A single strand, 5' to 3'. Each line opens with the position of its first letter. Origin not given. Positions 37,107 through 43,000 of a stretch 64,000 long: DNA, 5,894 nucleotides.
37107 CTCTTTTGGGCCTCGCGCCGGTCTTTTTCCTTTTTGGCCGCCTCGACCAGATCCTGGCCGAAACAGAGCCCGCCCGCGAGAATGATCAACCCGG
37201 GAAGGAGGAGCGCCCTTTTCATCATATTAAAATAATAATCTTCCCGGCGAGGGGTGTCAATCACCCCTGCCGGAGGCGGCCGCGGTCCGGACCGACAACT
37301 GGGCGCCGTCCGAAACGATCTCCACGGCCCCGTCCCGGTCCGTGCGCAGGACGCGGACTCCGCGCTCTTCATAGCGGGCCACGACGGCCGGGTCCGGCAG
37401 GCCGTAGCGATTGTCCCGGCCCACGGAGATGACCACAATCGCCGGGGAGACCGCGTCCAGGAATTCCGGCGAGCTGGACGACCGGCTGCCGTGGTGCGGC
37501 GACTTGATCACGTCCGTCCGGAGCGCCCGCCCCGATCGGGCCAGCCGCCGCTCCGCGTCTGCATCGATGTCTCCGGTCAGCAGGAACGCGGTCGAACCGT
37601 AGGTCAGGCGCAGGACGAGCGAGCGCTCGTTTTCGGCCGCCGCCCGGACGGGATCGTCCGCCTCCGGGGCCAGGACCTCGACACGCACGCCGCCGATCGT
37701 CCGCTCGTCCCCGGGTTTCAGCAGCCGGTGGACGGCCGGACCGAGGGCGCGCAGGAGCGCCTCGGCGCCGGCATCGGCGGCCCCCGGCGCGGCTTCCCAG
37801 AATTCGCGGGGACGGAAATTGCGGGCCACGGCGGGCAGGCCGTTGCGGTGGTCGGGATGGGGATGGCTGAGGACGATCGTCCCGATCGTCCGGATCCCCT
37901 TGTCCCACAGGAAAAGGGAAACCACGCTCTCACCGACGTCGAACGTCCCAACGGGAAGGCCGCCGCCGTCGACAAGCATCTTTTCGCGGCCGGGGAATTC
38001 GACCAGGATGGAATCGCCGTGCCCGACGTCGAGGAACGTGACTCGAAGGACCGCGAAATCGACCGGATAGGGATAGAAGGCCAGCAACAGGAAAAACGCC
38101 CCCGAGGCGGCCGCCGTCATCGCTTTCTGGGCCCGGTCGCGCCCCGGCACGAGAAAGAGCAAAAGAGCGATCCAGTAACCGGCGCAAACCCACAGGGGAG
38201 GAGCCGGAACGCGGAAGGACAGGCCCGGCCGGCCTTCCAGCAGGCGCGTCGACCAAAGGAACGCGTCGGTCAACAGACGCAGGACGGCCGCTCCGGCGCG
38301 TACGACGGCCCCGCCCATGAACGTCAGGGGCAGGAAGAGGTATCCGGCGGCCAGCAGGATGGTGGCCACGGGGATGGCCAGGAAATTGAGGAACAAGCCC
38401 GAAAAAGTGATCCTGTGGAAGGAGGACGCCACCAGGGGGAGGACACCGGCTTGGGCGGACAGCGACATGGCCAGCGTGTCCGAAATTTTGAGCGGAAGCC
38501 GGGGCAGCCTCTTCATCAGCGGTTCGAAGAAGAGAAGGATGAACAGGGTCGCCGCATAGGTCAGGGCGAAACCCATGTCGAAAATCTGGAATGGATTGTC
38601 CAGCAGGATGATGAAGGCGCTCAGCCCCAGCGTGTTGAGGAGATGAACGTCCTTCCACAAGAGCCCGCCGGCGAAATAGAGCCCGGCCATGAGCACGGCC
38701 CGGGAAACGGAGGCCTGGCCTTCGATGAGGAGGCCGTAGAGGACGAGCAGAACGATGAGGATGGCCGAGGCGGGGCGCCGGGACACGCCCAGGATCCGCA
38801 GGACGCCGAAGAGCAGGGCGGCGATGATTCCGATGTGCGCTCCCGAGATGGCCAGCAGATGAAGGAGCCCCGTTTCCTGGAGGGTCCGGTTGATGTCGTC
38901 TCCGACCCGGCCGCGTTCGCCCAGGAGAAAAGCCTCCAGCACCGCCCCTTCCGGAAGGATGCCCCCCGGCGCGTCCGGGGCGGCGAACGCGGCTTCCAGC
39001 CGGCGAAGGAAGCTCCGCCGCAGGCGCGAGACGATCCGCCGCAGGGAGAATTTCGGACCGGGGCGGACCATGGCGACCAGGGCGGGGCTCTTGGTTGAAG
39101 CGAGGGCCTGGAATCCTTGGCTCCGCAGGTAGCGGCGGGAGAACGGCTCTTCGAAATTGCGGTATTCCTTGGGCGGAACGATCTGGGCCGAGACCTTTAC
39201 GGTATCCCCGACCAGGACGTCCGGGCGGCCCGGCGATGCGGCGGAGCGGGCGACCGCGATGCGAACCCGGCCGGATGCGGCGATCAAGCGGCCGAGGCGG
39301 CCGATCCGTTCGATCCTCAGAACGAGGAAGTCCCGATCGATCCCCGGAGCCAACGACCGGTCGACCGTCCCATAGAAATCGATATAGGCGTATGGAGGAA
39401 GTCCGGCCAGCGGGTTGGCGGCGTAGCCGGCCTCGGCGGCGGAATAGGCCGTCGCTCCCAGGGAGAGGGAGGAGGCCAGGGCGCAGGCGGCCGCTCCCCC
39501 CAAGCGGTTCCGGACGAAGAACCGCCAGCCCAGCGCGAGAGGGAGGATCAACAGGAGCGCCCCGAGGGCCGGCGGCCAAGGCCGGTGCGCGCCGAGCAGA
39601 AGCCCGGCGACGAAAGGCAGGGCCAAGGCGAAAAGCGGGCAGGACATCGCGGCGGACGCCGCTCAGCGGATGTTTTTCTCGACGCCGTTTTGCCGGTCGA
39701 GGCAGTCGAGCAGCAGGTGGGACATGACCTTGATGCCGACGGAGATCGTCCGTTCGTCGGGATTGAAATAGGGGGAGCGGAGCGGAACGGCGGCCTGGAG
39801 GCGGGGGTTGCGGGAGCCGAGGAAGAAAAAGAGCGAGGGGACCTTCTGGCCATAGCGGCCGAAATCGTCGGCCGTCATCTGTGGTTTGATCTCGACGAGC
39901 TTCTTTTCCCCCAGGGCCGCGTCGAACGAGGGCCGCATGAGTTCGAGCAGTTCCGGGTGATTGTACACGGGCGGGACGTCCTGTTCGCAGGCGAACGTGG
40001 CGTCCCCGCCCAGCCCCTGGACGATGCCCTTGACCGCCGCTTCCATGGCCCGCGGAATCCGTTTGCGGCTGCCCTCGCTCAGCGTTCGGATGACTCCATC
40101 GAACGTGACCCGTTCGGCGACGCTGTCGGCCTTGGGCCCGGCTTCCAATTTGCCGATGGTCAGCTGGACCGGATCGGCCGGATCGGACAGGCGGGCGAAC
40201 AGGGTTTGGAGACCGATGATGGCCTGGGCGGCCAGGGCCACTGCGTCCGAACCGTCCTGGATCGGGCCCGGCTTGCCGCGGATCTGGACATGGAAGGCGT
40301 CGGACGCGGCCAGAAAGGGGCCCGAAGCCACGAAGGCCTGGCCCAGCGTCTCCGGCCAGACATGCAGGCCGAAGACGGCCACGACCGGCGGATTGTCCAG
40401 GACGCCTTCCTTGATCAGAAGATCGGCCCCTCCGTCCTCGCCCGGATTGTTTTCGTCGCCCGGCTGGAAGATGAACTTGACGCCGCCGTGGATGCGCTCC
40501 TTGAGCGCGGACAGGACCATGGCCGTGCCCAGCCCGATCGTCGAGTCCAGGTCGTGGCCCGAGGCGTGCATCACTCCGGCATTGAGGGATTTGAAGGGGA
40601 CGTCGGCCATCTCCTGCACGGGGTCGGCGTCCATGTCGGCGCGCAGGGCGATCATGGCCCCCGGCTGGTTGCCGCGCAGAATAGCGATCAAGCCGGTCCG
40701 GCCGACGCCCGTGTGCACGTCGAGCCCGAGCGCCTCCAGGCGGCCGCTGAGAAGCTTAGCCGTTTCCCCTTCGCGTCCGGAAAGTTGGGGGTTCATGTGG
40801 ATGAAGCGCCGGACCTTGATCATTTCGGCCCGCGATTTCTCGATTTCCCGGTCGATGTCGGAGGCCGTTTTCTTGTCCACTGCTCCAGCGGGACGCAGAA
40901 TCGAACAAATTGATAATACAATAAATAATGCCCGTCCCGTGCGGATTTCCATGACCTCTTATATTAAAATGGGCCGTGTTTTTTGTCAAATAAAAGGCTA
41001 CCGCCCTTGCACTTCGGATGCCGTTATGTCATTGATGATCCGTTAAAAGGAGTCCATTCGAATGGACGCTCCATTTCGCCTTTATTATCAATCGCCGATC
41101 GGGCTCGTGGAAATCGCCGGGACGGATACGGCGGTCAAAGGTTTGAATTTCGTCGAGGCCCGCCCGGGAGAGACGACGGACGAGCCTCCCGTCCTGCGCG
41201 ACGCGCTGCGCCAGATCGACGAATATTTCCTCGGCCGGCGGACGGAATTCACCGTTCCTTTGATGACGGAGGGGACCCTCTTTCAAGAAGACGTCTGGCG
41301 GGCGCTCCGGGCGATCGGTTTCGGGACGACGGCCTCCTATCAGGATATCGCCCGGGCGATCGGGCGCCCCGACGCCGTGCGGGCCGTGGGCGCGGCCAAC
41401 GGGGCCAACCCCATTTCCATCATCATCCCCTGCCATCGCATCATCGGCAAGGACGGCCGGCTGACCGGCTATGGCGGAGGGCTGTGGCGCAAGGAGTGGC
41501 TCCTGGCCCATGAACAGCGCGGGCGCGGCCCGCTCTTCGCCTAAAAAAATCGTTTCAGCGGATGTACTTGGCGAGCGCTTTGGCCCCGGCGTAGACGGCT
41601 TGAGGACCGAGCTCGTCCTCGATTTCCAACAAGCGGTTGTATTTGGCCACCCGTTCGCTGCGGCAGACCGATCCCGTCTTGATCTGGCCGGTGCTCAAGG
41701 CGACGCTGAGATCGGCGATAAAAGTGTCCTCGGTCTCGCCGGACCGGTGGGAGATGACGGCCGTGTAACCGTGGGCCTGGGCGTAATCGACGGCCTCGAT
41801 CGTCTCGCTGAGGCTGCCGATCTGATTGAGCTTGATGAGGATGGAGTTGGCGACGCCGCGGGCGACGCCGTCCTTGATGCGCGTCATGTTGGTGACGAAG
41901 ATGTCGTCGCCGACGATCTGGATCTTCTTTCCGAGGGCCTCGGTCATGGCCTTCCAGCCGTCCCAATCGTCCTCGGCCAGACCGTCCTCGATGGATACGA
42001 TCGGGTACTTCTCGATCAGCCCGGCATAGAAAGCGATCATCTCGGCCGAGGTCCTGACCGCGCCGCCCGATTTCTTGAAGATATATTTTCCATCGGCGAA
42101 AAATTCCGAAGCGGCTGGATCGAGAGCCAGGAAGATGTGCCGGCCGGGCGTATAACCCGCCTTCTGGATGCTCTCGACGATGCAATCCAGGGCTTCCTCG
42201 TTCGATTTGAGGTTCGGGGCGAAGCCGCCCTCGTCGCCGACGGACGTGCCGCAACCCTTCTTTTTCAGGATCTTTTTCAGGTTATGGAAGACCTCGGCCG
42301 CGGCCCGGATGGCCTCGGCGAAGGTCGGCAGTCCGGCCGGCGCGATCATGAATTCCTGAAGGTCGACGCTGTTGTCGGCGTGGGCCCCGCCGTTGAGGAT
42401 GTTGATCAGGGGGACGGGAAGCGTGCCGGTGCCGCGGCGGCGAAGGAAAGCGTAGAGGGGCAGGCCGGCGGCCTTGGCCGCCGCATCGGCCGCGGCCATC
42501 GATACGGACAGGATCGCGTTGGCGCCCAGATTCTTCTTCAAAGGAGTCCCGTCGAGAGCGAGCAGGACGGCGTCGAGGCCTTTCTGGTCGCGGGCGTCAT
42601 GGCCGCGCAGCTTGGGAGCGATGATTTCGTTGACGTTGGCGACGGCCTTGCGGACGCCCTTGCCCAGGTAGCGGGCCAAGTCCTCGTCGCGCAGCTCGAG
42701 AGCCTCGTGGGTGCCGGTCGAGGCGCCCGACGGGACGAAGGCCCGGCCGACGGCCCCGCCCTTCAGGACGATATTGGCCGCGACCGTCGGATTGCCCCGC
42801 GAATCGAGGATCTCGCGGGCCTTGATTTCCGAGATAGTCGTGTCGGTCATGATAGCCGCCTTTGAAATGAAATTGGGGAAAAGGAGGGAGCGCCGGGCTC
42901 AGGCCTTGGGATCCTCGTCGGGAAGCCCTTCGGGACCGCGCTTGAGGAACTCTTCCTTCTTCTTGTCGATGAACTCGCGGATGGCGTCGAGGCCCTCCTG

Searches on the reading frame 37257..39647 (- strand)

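Call 33: search_protein_families(library=pfam, proteins=[window:37257-39647:-], max_evalue=0.00001)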
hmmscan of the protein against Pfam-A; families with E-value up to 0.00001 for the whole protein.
window:37257-39647:- (796 aa): 4 families
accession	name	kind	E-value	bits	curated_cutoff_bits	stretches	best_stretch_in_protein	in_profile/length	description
PF03772.21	Competence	-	6.3e-56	190.2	23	1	241-501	2-266/270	Competence protein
PF13567.11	DUF4131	-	6e-15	55.8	31.6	1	22-189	3-163/165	Domain of unknown function (DUF4131)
PF00753.33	Lactamase_B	-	5e-11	43.3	22.7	1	540-743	2-195/196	Metallo-beta-lactamase superfamily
PF12706.13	Lactamase_B_2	-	1.2e-06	28.7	27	1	584-696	27-145/200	Beta-lactamase superfamily domain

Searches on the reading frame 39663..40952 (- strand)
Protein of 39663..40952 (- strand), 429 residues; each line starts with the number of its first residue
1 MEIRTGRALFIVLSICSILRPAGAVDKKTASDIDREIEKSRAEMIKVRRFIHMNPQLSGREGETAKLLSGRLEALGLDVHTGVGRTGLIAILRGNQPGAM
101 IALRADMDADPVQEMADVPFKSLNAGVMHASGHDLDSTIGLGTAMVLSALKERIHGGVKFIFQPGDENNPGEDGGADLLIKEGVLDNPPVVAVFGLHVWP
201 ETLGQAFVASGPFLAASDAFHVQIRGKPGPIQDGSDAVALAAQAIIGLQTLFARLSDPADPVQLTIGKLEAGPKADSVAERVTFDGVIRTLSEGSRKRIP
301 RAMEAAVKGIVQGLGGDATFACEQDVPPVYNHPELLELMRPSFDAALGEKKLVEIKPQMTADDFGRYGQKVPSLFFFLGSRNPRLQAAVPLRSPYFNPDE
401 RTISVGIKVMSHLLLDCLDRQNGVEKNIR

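Call 33: search_protein_families(library=pfam, proteins=[window:39663-40952:-], max_evalue=0.00001)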
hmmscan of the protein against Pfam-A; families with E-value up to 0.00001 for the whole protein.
window:39663-40952:- (429 aa): 1 family
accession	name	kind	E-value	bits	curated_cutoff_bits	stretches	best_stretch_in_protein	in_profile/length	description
PF01546.33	Peptidase_M20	-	4.3e-31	108.9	24.6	1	102-415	1-205/206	Peptidase family M20/M25/M40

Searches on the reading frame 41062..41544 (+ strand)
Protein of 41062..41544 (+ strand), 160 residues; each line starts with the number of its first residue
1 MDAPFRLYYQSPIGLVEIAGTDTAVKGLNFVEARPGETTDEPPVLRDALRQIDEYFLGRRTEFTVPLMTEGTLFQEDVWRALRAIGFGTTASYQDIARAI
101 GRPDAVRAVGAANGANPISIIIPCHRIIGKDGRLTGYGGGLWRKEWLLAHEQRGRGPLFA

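Call 34: search_protein_families(library=pfam, proteins=[window:41062-41544:+], max_evalue=0.00001)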
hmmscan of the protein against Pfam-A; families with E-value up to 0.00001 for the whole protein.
window:41062-41544:+ (160 aa): 2 families
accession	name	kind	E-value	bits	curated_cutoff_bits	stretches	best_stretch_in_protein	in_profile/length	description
PF01035.26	DNA_binding_1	-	5.6e-35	119.5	27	1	74-152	2-80/81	6-O-methylguanine DNA methyltransferase, DNA binding domain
PF02870.21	Methyltransf_1N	-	1.1e-09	39.1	21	1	8-67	5-69/71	6-O-methylguanine DNA methyltransferase, ribonuclease-like domain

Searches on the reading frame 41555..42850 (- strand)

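Call 34: search_protein_families(library=pfam, proteins=[window:41555-42850:-], max_evalue=0.00001)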
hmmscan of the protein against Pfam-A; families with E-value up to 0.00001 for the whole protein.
window:41555-42850:- (431 aa): 4 families
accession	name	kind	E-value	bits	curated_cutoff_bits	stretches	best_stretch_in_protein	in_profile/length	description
PF00113.28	Enolase_C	-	2e-129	431.5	21.5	1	143-427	3-294/296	Enolase, C-terminal TIM barrel domain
PF03952.21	Enolase_N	-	1.9e-55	187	35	1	6-136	1-131/131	Enolase, N-terminal domain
PF07476.17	MAAL_C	-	2.2e-07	30.8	27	1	302-388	132-217/249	Methylaspartate ammonia-lyase C-terminus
PF13378.12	MR_MLE_C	-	2e-06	28.1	29.4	1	270-397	59-181/219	Enolase C-terminal domain-like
